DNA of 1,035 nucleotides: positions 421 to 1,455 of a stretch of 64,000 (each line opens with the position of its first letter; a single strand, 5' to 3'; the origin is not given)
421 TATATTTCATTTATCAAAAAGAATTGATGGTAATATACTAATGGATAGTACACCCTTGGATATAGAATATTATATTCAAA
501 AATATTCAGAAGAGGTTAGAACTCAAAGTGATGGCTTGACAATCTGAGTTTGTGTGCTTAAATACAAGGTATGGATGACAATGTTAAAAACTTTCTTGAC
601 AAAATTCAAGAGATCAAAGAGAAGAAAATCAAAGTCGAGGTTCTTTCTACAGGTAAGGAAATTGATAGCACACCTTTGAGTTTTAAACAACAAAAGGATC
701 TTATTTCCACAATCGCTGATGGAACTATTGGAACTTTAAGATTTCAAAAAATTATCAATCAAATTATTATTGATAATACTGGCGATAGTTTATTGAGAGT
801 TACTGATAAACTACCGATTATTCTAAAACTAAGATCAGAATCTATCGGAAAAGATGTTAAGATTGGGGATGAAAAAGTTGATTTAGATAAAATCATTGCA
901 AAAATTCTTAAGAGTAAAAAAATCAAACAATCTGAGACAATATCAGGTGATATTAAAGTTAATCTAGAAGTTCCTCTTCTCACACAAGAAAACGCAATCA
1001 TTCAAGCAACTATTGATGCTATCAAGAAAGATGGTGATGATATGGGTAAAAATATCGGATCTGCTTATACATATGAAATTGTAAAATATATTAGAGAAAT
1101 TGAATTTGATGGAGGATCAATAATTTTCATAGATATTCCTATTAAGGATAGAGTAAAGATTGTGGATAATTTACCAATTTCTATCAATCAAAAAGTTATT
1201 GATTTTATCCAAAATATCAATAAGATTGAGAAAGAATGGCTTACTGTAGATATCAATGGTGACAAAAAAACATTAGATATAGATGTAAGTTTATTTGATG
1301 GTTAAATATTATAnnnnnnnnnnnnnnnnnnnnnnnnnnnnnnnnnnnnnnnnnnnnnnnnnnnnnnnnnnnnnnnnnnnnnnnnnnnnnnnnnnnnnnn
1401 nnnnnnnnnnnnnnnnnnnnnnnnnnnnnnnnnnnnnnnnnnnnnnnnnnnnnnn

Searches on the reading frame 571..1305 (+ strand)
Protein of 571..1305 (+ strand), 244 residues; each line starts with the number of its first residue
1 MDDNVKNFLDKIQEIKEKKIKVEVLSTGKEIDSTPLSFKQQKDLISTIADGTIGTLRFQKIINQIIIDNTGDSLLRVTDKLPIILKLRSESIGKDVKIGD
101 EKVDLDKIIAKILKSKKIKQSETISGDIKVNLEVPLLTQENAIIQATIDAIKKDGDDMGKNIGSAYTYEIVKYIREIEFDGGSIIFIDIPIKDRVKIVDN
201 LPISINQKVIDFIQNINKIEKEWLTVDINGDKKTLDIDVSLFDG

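Call 45: find_encoding_contigs(protein=window:571-1305:+, flank=10000, max_places=4)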
Protein window:571-1305:+ (244 aa): 3 contigs read that carry it; 1 place shown.
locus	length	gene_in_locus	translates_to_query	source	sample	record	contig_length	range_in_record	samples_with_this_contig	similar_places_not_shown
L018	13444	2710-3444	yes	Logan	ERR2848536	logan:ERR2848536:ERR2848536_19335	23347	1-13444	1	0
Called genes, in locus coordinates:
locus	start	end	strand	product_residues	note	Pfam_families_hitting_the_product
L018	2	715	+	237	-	?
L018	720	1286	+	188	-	-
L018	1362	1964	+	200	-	-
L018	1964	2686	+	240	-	-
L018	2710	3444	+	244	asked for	PF12322:T4_baseplate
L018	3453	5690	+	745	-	-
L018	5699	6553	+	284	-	-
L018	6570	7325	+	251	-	PF01541:GIY-YIG, PF07460:NUMOD3 (faint)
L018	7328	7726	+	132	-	-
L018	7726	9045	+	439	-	-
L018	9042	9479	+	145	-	-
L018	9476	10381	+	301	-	-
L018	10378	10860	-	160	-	-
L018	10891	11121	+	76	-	-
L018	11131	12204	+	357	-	-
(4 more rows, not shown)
